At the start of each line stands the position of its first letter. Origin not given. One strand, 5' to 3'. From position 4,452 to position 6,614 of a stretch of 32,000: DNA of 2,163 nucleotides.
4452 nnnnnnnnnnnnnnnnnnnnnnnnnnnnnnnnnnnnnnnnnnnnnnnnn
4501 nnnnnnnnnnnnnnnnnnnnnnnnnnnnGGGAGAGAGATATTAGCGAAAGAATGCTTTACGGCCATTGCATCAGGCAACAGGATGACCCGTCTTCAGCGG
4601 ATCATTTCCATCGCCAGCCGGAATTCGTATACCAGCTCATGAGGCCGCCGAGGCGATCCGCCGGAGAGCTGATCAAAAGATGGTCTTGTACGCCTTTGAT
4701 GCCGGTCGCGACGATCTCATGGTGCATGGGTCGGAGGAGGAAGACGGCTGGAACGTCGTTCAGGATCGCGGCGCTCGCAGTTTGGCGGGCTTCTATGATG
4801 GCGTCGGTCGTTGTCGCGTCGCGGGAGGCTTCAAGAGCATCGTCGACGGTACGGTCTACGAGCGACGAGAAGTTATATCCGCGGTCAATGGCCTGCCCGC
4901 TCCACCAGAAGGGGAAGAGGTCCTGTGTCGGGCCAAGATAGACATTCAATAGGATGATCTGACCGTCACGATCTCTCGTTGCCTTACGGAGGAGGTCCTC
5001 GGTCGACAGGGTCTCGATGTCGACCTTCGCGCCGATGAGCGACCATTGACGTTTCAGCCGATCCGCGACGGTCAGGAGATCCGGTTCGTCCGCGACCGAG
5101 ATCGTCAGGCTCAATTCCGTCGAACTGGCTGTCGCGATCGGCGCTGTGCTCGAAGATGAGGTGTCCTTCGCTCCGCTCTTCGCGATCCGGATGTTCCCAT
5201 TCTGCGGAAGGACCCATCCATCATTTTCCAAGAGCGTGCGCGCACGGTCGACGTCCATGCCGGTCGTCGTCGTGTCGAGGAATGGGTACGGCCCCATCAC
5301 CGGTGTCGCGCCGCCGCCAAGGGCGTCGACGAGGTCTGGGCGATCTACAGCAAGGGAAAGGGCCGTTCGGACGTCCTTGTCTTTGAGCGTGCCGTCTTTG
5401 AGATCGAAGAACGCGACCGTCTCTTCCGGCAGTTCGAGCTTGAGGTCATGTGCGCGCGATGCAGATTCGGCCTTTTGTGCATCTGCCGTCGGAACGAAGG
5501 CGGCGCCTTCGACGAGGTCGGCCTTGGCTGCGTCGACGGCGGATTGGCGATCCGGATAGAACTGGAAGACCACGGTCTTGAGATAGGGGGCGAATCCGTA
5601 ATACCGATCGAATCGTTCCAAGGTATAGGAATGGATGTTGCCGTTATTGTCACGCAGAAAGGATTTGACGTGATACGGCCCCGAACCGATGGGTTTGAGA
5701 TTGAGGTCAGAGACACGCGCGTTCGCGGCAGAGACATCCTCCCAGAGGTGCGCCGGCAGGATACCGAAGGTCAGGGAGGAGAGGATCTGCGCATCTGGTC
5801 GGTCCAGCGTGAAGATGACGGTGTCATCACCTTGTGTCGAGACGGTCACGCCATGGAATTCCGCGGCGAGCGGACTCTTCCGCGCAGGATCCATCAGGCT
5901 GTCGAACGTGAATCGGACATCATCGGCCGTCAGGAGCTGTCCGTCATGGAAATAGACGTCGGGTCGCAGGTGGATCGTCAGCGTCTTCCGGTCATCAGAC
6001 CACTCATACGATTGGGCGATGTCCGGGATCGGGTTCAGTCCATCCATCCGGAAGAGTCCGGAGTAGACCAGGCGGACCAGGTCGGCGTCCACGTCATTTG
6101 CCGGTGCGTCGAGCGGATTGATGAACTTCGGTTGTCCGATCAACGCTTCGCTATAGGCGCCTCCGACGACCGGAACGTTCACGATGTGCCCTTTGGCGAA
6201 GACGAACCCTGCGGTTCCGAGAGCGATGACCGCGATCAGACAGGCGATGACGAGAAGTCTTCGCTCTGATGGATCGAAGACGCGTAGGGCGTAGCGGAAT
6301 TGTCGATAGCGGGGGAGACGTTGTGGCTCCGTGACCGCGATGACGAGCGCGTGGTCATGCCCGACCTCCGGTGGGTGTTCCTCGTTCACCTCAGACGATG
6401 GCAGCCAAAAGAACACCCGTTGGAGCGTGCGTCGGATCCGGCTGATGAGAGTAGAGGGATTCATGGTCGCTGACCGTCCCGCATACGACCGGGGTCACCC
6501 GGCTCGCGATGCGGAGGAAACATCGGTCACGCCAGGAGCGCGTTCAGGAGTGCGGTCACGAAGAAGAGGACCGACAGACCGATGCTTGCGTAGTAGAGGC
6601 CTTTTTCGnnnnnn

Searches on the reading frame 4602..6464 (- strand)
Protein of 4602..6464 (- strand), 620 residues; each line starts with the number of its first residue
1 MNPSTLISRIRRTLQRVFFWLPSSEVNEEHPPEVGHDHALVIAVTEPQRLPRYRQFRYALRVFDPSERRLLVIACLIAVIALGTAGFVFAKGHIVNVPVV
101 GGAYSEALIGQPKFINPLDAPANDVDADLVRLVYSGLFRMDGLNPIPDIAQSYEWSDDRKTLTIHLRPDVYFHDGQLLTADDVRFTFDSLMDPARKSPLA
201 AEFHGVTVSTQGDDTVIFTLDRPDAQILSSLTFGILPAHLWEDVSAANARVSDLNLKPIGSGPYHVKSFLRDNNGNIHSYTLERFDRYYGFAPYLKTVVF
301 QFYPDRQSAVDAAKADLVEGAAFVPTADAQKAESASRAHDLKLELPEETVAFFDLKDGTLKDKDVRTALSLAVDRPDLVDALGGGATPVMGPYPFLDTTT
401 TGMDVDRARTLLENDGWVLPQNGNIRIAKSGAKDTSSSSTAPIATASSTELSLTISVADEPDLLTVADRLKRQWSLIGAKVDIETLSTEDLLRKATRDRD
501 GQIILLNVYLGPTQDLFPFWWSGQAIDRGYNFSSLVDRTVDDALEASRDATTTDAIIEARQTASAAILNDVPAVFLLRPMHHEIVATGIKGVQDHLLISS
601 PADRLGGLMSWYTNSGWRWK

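Call 14: search_protein_families(library=pfam, proteins=[window:4602-6464:-])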
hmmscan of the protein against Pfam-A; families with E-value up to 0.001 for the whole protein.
window:4602-6464:- (620 aa): 1 family
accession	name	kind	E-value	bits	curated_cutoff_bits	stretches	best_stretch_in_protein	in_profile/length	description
PF00496.27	SBP_bac_5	-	5.7e-63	213.7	32.4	1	145-521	2-359/368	Bacterial extracellular solute-binding proteins, family 5 Middle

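Call 15: find_encoding_contigs(protein=window:4602-6464:-, flank=10000, max_places=6)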
Protein window:4602-6464:- (620 aa): 1 contig read that carries it; 1 place shown.
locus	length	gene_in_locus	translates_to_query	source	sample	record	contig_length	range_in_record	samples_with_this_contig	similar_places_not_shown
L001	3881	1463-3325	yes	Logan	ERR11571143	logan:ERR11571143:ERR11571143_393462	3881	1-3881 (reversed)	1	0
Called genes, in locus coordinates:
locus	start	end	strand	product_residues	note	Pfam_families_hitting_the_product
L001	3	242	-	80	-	?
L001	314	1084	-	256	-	PF13462:Thioredoxin_4, PF01323:DSBA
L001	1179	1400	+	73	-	PF03840:SecG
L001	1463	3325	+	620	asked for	PF00496:SBP_bac_5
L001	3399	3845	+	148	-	PF08570:DUF1761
